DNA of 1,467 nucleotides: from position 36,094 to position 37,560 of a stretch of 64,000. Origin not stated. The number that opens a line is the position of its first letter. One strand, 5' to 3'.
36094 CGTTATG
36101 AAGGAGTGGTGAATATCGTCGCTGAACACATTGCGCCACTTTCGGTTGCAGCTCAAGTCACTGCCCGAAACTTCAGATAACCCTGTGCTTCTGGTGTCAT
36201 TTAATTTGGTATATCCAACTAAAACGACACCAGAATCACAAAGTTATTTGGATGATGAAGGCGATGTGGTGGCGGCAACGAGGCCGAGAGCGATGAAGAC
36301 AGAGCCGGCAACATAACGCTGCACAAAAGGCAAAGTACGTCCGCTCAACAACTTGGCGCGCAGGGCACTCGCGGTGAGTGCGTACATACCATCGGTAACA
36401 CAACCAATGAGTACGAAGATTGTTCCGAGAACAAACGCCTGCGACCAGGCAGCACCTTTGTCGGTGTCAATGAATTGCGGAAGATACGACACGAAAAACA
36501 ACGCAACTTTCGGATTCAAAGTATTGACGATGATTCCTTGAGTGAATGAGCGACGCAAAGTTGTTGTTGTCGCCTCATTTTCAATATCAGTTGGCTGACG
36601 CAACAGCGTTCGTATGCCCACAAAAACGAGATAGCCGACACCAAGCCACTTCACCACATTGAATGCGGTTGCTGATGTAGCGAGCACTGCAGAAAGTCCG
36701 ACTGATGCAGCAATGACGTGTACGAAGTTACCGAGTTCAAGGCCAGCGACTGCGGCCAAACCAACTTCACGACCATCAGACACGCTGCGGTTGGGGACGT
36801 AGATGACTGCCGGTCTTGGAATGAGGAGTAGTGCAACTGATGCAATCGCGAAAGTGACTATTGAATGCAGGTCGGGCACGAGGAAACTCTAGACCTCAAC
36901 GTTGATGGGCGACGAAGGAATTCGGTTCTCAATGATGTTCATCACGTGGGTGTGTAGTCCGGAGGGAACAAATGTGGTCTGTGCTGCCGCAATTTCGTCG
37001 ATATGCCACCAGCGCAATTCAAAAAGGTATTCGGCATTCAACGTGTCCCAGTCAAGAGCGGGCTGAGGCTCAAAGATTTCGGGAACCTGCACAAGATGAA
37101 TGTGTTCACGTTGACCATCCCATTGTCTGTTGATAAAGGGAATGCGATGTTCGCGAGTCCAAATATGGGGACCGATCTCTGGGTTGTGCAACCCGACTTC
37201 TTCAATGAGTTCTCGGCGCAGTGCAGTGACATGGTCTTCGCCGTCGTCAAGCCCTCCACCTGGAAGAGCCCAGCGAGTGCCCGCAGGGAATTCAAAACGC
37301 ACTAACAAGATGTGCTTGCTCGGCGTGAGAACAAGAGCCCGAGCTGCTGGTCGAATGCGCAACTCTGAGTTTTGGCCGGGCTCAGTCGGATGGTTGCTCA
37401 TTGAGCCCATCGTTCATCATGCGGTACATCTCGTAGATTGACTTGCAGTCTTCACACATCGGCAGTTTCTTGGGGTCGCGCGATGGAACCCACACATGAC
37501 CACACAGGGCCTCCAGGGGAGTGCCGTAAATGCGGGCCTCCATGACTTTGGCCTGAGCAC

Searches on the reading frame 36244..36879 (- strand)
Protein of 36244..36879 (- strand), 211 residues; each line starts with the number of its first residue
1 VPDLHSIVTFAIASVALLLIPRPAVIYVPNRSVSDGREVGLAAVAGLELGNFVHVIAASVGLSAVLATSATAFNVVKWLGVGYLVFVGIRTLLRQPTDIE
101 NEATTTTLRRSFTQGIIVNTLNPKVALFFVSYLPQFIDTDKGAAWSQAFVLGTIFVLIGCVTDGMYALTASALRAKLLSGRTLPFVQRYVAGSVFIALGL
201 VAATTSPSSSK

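Call 47: search_protein_families(library=pfam, proteins=[window:36244-36879:-])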
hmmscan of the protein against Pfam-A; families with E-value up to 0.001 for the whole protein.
window:36244-36879:- (211 aa): 1 family
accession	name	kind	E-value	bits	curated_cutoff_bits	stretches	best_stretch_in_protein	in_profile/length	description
PF01810.24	LysE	-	1.2e-27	97.2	25.6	1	16-204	2-191/193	LysE type translocator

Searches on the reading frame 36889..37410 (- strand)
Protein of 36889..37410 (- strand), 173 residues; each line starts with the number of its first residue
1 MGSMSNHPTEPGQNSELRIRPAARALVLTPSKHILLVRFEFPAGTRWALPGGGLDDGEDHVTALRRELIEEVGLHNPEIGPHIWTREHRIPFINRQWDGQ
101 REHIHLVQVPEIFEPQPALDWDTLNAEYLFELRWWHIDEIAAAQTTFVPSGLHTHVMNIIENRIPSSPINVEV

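Call 47: search_protein_families(library=pfam, proteins=[window:36889-37410:-])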
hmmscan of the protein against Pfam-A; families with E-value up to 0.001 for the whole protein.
window:36889-37410:- (173 aa): 1 family
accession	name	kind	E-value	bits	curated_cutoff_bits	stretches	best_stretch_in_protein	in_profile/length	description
PF00293.34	NUDIX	-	1.4e-17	64.4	21.1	1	20-142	3-120/134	NUDIX domain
